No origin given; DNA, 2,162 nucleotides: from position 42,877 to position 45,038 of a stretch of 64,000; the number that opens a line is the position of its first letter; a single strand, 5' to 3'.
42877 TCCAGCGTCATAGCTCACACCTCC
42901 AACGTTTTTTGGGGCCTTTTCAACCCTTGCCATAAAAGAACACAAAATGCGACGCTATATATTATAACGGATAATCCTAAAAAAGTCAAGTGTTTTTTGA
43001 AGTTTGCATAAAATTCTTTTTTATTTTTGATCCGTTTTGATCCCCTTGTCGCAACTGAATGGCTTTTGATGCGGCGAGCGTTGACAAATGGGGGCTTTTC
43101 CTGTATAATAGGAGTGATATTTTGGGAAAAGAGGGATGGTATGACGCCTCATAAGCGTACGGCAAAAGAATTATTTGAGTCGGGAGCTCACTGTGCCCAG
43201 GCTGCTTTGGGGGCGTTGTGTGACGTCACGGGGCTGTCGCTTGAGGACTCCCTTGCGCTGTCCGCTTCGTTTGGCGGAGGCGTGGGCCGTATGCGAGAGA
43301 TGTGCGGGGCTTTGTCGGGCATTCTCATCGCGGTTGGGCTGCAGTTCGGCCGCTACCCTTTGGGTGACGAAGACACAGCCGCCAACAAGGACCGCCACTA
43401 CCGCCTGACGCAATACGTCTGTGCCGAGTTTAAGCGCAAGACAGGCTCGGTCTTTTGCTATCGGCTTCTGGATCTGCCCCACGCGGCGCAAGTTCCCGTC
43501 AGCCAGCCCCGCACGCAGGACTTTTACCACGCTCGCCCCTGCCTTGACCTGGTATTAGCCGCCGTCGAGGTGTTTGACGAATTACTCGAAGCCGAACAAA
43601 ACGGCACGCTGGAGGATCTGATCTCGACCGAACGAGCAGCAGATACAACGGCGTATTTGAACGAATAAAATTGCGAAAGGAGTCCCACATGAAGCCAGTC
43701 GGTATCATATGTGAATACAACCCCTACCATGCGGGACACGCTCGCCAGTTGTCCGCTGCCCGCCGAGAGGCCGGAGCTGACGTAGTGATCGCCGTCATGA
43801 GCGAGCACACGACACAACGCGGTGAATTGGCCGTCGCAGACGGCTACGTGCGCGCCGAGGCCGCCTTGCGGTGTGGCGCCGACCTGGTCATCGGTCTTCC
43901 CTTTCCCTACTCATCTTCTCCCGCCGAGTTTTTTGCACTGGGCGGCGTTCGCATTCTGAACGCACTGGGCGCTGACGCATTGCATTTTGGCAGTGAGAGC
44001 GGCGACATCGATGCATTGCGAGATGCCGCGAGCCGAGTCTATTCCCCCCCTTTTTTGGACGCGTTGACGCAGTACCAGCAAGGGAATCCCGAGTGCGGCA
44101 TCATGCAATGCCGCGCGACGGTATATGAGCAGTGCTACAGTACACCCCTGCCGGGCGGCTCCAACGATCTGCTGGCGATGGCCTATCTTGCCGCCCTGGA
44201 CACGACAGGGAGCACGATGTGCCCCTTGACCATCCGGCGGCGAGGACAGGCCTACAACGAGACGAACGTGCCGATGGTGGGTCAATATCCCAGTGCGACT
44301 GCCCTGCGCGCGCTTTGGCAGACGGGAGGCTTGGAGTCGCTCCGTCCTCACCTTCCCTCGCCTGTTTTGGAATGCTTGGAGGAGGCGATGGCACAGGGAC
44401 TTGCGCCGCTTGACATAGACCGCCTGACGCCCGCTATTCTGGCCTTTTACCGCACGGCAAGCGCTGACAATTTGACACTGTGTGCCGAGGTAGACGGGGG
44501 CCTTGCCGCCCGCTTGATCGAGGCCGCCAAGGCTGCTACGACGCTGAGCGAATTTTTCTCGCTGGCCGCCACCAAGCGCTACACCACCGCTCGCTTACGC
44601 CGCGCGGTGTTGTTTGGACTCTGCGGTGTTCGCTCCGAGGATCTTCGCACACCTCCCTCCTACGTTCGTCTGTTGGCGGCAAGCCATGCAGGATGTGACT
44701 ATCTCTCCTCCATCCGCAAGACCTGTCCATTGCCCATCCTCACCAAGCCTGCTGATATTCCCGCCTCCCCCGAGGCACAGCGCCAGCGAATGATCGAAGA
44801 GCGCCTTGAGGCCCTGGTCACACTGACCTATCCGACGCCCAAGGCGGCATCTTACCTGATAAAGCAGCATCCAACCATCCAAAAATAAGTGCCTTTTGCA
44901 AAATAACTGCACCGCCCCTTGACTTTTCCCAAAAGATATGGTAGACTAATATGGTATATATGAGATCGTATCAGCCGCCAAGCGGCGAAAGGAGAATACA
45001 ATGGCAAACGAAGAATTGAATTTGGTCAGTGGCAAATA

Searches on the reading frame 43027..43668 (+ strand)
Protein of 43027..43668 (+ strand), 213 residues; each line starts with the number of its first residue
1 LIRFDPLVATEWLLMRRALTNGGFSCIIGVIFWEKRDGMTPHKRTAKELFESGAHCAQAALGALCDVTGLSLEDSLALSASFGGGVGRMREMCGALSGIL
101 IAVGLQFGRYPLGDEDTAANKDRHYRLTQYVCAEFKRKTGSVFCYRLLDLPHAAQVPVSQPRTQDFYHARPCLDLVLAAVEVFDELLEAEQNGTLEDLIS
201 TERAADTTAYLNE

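Call 64: search_protein_families(library=pfam, proteins=[window:43027-43668:+], max_evalue=0.00001)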
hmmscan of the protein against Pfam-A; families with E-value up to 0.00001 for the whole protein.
window:43027-43668:+ (213 aa): 1 family
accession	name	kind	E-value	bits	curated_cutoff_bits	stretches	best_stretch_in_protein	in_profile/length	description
PF09719.15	C_GCAxxG_C_C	-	2.3e-25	89.4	27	1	55-185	2-117/118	Putative redox-active protein (C_GCAxxG_C_C)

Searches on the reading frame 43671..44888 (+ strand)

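Call 64: search_protein_families(library=pfam, proteins=[window:43671-44888:+], max_evalue=0.00001)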
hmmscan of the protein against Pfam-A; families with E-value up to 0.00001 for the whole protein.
window:43671-44888:+ (405 aa): 1 family
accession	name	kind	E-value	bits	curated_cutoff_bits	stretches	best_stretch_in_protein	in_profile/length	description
PF05636.17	HIGH_NTase1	-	9.3e-93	312.1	27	1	7-382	1-385/402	HIGH Nucleotidyl Transferase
